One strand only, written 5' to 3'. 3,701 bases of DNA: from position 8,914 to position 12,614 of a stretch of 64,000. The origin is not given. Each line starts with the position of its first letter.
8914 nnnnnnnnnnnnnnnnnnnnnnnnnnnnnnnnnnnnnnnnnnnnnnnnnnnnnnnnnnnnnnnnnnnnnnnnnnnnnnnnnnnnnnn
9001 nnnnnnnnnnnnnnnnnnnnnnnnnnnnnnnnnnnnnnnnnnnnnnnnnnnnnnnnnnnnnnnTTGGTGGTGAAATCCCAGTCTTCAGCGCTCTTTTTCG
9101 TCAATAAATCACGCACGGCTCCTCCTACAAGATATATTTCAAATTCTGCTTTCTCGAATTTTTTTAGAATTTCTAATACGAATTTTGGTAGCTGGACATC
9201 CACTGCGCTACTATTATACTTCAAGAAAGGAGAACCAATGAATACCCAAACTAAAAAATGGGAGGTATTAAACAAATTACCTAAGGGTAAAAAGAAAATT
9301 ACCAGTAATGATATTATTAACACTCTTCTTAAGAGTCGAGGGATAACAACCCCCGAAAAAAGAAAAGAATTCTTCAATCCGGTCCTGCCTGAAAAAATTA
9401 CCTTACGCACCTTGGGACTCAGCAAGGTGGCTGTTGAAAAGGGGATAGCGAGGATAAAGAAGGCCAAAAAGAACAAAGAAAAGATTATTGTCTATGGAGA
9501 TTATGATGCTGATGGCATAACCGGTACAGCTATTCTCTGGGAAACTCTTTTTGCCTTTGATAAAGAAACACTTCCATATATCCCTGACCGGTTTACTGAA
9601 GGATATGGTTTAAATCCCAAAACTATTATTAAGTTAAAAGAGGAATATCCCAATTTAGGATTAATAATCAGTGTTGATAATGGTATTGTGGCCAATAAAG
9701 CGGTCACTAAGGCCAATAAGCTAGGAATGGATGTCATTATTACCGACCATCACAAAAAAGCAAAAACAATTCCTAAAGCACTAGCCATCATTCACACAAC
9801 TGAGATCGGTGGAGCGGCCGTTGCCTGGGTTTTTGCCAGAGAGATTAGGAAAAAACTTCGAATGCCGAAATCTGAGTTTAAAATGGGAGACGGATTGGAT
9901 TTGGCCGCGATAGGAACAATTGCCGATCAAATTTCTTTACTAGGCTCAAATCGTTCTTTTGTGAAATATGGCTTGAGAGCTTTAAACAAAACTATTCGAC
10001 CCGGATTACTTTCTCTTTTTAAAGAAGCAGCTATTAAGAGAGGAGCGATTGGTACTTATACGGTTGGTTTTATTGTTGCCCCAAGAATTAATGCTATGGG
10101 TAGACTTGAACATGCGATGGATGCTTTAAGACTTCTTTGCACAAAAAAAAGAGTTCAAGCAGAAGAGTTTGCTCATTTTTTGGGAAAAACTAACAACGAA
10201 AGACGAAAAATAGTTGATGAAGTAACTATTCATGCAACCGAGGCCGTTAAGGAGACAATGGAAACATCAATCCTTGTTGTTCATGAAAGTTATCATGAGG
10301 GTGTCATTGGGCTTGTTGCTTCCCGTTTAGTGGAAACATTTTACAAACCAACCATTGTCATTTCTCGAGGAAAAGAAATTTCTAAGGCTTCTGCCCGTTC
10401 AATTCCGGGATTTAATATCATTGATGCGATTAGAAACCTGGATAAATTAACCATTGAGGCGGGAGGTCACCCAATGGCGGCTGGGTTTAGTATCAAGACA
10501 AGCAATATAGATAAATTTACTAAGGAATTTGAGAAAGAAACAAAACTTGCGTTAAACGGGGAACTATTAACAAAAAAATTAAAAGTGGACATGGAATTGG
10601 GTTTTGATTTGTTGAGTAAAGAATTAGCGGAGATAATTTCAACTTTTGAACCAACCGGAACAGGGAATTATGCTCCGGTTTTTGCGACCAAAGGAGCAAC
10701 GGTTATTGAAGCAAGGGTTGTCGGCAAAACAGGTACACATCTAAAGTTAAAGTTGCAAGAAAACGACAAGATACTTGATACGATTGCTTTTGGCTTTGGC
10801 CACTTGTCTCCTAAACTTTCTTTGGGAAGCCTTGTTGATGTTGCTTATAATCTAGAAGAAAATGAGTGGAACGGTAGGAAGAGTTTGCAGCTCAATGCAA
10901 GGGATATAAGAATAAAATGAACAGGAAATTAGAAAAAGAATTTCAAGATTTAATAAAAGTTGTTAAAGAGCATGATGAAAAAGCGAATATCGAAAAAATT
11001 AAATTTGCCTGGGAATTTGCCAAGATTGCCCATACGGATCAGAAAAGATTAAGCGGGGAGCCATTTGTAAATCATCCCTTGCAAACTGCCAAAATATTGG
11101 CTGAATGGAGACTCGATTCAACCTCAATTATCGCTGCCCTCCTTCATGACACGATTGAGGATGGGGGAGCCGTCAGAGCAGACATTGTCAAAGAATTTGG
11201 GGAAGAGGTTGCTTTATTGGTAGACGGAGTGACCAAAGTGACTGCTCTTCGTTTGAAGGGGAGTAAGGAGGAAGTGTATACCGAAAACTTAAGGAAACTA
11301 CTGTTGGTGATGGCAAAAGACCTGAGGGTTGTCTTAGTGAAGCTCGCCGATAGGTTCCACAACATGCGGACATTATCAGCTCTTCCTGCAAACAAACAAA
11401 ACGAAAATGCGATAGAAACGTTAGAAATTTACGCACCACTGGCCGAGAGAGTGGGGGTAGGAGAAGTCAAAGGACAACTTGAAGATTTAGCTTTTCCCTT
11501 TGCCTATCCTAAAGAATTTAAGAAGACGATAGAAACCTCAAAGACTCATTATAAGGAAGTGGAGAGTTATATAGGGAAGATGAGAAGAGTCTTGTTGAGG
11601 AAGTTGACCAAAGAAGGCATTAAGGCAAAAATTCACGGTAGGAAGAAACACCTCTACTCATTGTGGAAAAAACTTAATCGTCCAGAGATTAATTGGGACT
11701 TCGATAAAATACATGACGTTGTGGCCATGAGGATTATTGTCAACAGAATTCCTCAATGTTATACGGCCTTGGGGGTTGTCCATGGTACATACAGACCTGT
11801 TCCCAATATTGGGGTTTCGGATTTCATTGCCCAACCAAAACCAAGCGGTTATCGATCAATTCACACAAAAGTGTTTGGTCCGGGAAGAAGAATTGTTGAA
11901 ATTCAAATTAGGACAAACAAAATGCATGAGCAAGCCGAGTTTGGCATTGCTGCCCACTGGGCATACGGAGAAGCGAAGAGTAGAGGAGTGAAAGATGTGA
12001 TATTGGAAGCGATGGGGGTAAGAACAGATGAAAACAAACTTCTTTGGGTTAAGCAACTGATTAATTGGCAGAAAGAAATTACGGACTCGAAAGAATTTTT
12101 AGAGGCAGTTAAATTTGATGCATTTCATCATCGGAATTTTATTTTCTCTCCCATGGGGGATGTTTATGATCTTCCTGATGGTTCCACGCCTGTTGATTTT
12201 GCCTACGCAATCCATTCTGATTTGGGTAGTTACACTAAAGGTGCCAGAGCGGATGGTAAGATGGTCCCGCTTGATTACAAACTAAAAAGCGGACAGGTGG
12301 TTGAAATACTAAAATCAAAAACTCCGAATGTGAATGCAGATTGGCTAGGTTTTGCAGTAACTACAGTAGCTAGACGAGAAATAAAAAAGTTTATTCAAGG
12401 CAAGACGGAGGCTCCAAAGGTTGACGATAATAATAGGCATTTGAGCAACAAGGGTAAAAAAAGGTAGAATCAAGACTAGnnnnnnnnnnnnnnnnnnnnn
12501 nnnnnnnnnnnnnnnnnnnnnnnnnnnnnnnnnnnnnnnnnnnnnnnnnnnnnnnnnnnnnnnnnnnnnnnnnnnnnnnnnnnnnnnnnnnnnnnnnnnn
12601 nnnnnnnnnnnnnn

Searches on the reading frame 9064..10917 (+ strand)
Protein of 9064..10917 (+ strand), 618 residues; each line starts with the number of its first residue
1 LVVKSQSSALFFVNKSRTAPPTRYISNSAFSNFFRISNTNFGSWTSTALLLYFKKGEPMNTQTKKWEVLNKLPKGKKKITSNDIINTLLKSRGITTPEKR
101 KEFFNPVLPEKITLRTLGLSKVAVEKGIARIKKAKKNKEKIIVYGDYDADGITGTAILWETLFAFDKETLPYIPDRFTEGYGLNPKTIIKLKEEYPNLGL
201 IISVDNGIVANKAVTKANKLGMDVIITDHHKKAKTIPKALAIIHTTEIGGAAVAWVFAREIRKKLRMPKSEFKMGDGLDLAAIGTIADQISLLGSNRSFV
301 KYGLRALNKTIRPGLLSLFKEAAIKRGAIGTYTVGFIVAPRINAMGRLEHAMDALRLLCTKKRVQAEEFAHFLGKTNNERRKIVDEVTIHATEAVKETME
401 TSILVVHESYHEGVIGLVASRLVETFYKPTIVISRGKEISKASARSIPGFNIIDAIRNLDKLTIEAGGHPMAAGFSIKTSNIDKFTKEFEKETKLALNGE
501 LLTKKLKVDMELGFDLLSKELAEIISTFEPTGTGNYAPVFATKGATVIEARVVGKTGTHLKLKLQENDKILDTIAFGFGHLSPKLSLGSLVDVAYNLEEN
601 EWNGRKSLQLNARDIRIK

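Call 21: search_protein_families(library=pfam, proteins=[window:9064-10917:+], max_evalue=0.001)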
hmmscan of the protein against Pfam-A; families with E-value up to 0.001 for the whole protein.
window:9064-10917:+ (618 aa): 3 families
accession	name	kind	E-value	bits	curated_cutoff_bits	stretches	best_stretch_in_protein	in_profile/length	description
PF17768.7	RecJ_OB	-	6.5e-30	103.8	27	1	508-614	1-107/107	RecJ OB domain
PF01368.27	DHH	-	1.4e-18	67.8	28.1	1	140-264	1-105/125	DHH family, N-terminal domain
PF02272.25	DHHA1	-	1.5e-14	54.7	25.9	1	404-492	5-99/102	DHHA1 domain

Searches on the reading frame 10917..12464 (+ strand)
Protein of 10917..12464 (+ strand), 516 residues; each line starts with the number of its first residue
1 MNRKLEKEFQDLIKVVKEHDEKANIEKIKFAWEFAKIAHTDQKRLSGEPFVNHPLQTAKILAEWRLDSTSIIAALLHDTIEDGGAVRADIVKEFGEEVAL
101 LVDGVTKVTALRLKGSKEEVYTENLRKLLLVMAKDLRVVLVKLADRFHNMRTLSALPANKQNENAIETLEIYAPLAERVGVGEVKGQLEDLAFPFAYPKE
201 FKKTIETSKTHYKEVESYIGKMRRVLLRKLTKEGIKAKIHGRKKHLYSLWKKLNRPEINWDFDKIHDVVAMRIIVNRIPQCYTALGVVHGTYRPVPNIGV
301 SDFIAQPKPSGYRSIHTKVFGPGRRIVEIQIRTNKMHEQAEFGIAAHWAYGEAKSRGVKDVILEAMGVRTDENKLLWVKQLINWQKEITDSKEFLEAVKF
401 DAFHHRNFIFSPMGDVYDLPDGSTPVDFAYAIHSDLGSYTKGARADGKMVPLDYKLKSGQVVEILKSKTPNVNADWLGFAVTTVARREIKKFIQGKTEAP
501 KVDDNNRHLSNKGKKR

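Call 21: search_protein_families(library=pfam, proteins=[window:10917-12464:+], max_evalue=0.001)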
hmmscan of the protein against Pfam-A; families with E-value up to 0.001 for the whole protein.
window:10917-12464:+ (516 aa): 4 families
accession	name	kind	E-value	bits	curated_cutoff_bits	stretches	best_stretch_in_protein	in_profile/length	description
PF13328.12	HD_4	-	5.2e-46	156.7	27.2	1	31-181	1-155/156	HD domain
PF04607.23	RelA_SpoT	-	7.9e-35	120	27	1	241-353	1-111/113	Region found in RelA / SpoT proteins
PF02824.27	TGS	-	2.1e-20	72.9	22.2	1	408-466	2-60/60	TGS domain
PF01966.28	HD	-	2.7e-08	34.5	22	1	51-150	2-116/116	HD domain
